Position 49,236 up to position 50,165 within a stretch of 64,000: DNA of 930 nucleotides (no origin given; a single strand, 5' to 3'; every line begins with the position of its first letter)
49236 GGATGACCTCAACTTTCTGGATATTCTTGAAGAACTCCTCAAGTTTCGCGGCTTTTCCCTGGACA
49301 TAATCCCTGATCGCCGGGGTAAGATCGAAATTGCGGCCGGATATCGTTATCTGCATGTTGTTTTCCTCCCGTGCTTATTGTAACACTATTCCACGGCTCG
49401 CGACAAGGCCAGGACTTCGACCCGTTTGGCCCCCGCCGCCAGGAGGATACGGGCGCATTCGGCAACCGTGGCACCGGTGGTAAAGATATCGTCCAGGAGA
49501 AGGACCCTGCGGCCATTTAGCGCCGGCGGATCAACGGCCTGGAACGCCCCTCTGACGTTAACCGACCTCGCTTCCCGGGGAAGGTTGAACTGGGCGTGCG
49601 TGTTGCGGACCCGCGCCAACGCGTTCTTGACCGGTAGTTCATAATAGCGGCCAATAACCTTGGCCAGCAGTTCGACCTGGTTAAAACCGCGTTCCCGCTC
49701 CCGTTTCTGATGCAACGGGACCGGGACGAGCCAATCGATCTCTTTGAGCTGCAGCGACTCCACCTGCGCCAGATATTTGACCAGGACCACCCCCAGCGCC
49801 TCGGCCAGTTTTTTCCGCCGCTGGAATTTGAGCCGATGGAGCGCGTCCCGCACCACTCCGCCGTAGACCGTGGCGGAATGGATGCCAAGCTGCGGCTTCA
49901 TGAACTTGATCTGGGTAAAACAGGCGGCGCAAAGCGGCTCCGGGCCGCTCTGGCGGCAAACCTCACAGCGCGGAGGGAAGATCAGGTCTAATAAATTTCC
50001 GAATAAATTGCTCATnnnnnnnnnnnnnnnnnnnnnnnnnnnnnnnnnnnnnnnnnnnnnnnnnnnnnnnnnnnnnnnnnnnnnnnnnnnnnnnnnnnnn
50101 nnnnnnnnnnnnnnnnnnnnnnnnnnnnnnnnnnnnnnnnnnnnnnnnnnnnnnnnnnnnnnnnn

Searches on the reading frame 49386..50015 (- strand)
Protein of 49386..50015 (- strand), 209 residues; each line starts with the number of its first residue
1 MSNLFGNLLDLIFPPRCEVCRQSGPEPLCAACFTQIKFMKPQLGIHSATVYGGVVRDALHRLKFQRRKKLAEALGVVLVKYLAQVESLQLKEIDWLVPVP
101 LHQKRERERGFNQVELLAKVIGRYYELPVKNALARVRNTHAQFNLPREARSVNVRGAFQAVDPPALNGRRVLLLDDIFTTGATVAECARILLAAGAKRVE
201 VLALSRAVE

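Call 67: search_protein_families(library=pfam, max_evalue=0.0001, proteins=[window:49386-50015:-])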
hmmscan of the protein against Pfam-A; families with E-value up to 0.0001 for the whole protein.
window:49386-50015:- (209 aa): 2 families
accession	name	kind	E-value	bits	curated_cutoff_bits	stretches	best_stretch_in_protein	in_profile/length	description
PF18912.6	DZR_2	-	8.9e-08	32.3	27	1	8-41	1-36/56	Double zinc ribbon domain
PF00156.33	Pribosyltran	-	4.7e-06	26.4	26.3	1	162-204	81-123/158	Phosphoribosyl transferase domain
